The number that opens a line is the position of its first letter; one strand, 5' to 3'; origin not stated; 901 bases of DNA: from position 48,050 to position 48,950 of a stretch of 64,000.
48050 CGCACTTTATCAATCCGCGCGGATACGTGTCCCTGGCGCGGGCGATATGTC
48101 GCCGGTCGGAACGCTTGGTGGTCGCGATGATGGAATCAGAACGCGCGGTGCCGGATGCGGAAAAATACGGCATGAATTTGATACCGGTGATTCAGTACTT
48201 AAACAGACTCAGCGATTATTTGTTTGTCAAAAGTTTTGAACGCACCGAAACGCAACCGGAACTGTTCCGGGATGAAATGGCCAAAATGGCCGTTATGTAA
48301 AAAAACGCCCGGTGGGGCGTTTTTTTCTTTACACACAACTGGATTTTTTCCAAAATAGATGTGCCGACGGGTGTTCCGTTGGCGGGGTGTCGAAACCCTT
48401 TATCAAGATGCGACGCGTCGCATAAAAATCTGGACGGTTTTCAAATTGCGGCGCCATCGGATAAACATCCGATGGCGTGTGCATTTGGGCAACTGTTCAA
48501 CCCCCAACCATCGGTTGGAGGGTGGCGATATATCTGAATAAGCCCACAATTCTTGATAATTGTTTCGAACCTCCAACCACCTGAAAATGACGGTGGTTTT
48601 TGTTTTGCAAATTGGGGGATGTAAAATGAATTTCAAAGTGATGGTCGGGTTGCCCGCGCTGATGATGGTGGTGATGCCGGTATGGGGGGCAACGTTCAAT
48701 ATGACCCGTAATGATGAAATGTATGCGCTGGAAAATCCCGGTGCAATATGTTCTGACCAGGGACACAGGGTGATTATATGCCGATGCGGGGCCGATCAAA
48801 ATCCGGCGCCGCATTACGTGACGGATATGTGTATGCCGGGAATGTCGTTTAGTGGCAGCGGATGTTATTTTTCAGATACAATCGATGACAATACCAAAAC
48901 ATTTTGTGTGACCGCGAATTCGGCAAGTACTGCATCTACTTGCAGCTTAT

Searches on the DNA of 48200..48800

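Call 38: search_with_rna_model(model_id=R1, source=window, start=48200, end=48800, max_evalue=1, filters=off, show_alignments=1)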
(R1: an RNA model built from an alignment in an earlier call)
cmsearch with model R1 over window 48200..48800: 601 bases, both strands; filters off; matches with E-value up to 1: 4.
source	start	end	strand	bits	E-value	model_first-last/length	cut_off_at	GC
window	48358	48614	+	29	6.2e-08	1-237/237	no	0.49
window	48346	48603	-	8.6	0.0091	1-237/237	no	0.48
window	48297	48340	+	8.3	0.011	1-237/237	no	0.43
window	48262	48328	-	1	0.75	1-237/237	no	0.48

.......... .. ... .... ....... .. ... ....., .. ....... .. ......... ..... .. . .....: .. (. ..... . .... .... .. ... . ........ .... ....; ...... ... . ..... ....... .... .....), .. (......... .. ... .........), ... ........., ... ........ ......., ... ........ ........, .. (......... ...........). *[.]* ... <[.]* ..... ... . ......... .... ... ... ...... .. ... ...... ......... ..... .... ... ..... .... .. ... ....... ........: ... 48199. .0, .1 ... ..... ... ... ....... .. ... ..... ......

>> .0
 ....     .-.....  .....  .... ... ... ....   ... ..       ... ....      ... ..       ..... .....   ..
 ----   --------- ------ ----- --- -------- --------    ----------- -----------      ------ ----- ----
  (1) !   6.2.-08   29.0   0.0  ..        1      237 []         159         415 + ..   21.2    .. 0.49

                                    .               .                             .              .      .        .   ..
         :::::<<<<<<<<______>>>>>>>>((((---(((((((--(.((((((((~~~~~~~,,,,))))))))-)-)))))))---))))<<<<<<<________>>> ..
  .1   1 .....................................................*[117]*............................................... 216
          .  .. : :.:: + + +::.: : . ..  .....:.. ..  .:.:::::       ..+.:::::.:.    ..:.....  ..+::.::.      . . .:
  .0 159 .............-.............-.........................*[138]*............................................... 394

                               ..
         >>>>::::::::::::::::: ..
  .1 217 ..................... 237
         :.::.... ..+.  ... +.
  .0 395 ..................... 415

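Call 85: search_rna_families(source=window, start=48300, end=48700, threshold=evalue, max_evalue=5, show_alignments=2)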
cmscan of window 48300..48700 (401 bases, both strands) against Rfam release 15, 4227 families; matches with E-value up to 5: 6.
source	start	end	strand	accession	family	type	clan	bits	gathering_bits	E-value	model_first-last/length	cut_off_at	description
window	48513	48586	+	RF02221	sRNA-Xcc1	Gene; sRNA;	-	35.2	53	0.00013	1-87/87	no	sRNA-Xcc1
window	48300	48329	+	RF00106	RNAI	Gene; antisense;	-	22.6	47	0.044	73-102/102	5'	RNAI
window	48300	48334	+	RF02066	STnc320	Gene; sRNA;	-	20.9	50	0.14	21-55/55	5'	Salmonella enterica sRNA STnc320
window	48300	48329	+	RF01408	sraL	Gene; sRNA;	-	17.3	39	0.11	113-142/142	5'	sraL Hfq binding RNA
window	48300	48360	-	RF02083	OrzO-P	Gene; antitoxin;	-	16.6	60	3.7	1-76/76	no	OrzO-P RNA antitoxin family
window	48612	48664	+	RF01306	sR52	Gene; snRNA; snoRNA; CD-box;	-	12.1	50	4.9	1-60/60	no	Small nucleolar RNA sR52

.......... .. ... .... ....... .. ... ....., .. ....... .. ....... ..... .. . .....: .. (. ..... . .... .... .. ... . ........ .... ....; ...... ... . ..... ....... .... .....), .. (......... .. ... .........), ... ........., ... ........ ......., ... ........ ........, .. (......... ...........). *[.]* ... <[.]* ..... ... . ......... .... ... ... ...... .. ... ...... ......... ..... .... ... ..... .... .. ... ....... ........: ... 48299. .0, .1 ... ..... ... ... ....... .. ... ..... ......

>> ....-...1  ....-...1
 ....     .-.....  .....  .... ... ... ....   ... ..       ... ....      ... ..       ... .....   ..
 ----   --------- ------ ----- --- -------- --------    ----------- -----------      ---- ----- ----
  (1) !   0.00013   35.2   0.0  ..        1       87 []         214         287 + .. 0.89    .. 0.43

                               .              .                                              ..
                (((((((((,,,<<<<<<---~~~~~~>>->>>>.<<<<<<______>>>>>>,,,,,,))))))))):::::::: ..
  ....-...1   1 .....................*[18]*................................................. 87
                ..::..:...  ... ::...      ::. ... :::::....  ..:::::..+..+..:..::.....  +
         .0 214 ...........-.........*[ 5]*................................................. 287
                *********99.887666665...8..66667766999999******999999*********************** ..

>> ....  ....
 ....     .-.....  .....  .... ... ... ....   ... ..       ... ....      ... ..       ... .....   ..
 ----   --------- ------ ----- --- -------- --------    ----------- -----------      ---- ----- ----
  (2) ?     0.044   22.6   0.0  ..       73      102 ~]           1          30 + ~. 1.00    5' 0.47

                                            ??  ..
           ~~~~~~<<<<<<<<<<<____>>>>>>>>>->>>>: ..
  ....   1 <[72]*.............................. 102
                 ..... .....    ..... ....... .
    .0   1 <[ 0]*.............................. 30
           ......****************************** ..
